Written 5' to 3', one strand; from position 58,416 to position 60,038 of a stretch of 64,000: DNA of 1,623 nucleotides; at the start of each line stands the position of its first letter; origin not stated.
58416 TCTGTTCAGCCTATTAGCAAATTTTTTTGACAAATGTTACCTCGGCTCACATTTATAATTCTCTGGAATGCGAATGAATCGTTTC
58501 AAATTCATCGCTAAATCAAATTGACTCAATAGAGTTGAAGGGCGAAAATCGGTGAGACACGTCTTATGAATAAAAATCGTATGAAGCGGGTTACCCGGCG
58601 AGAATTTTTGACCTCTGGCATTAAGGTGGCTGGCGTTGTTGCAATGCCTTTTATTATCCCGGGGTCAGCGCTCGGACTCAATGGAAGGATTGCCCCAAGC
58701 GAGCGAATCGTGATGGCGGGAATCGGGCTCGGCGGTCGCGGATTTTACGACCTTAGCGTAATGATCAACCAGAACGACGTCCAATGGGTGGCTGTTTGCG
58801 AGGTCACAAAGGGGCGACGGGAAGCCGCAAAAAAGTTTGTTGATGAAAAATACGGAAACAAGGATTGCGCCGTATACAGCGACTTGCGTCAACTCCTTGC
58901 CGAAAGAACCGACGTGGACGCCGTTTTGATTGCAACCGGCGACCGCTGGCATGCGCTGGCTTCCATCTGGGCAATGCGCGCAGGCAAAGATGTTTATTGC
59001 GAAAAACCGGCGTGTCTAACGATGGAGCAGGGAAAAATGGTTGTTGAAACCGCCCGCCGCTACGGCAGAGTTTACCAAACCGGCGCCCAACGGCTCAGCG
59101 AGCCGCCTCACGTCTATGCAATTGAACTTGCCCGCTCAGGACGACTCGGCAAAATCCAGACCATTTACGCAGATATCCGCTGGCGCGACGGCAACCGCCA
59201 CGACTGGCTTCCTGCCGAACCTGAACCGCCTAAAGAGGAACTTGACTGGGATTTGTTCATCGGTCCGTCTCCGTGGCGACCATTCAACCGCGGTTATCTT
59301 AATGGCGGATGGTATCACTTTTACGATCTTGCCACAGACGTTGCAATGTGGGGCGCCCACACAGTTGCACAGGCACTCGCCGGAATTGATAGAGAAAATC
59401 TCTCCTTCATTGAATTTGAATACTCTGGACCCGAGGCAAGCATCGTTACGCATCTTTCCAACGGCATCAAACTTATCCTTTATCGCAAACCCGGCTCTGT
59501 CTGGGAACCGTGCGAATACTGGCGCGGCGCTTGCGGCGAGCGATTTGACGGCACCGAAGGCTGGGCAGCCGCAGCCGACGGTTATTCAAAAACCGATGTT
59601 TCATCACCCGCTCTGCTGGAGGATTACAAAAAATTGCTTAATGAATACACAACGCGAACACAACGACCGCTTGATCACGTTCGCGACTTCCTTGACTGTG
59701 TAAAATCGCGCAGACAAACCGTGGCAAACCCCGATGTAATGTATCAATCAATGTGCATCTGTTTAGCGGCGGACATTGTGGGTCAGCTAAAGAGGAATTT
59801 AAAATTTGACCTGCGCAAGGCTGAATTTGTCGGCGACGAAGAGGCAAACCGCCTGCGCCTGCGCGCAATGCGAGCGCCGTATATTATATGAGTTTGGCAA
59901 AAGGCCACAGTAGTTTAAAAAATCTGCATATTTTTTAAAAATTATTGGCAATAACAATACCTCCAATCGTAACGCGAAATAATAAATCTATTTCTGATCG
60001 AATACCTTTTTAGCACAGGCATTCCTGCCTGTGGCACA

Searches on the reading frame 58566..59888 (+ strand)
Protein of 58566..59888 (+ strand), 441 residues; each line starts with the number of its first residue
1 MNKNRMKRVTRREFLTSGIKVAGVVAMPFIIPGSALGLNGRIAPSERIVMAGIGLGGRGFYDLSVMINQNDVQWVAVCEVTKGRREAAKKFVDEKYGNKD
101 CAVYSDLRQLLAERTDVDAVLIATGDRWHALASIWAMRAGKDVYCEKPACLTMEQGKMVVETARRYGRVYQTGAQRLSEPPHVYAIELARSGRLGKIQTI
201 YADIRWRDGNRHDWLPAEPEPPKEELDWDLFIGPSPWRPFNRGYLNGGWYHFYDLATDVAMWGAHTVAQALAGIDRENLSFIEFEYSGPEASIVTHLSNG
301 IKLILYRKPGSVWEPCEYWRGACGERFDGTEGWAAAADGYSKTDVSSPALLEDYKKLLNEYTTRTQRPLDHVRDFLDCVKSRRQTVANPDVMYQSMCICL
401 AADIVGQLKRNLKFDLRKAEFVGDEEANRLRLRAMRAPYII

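Call 43: list_cluster_members(proteins=[window:58566-59888:+, window:56664-58058:+, window:45517-47877:+, window:36809-38908:+])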
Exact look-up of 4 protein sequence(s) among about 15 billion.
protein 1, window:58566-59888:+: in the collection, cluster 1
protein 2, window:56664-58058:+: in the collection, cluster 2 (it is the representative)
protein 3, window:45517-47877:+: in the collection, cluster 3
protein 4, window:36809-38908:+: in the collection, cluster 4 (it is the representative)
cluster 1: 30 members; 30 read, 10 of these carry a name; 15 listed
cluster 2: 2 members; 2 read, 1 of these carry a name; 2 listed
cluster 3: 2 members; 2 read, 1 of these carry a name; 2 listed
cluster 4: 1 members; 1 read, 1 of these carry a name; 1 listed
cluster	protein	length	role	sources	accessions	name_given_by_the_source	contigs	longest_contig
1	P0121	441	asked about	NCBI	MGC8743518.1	MAG: Gfo/Idh/MocA family protein [Verrucomicrobiia bacterium]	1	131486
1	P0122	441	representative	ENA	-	-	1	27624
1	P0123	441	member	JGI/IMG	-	predicted dehydrogenase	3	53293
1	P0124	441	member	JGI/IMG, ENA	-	predicted dehydrogenase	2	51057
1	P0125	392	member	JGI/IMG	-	predicted dehydrogenase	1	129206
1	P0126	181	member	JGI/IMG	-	hypothetical protein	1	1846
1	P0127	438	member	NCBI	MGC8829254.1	MAG: Gfo/Idh/MocA family protein [Verrucomicrobiia bacterium]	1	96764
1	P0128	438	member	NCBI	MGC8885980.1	MAG: Gfo/Idh/MocA family protein [Verrucomicrobiia bacterium]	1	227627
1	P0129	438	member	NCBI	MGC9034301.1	MAG: Gfo/Idh/MocA family protein [Verrucomicrobiia bacterium]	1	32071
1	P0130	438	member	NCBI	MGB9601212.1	MAG: Gfo/Idh/MocA family protein [Limisphaerales bacterium]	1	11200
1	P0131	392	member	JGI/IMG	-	predicted dehydrogenase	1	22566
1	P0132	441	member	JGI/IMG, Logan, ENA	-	-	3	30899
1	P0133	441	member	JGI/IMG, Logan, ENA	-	-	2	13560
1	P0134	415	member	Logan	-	-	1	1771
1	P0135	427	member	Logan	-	-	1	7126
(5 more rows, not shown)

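Call 44: find_encoding_contigs(protein=window:58566-59888:+, flank=10000, max_places=8)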
Protein window:58566-59888:+ (441 aa): no gene with exactly this product is on record in the collection.

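Call 45: find_related_loci(query=window:58566-59888:+, collection=metagenome_contigs, flank=10000)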
Query window:58566-59888:+ (441 aa) in metagenome_contigs; peptide patterns used: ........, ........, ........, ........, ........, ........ (x = any residue, [..] = any of these).
111 stretches matched a pattern; 44 encode a relative of the query (tblastn E <= 1e-3); 44 distinct loci.
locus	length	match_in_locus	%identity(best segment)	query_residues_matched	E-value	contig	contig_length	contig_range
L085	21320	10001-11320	89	1-440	0e+0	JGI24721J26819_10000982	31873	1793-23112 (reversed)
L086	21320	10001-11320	86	1-440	0e+0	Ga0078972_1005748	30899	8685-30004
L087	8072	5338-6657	86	1-440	0e+0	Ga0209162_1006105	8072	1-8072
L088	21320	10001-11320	86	1-440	0e+0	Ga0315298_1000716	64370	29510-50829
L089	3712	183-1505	79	1-441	0e+0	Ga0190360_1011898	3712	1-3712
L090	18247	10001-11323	74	1-441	0e+0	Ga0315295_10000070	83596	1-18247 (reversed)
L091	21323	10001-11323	74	1-441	0e+0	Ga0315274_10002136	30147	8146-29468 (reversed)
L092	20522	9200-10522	73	1-441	0e+0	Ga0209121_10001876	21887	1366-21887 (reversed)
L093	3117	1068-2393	74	1-441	0e+0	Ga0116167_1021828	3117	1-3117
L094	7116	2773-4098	74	1-441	0e+0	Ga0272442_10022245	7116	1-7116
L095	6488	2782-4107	74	1-441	0e+0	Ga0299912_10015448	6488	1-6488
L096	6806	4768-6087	76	2-441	0e+0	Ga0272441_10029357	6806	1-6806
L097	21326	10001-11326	74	1-441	0e+0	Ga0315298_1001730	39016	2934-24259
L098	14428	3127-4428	76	8-441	0e+0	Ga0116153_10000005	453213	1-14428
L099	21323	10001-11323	73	1-441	0e+0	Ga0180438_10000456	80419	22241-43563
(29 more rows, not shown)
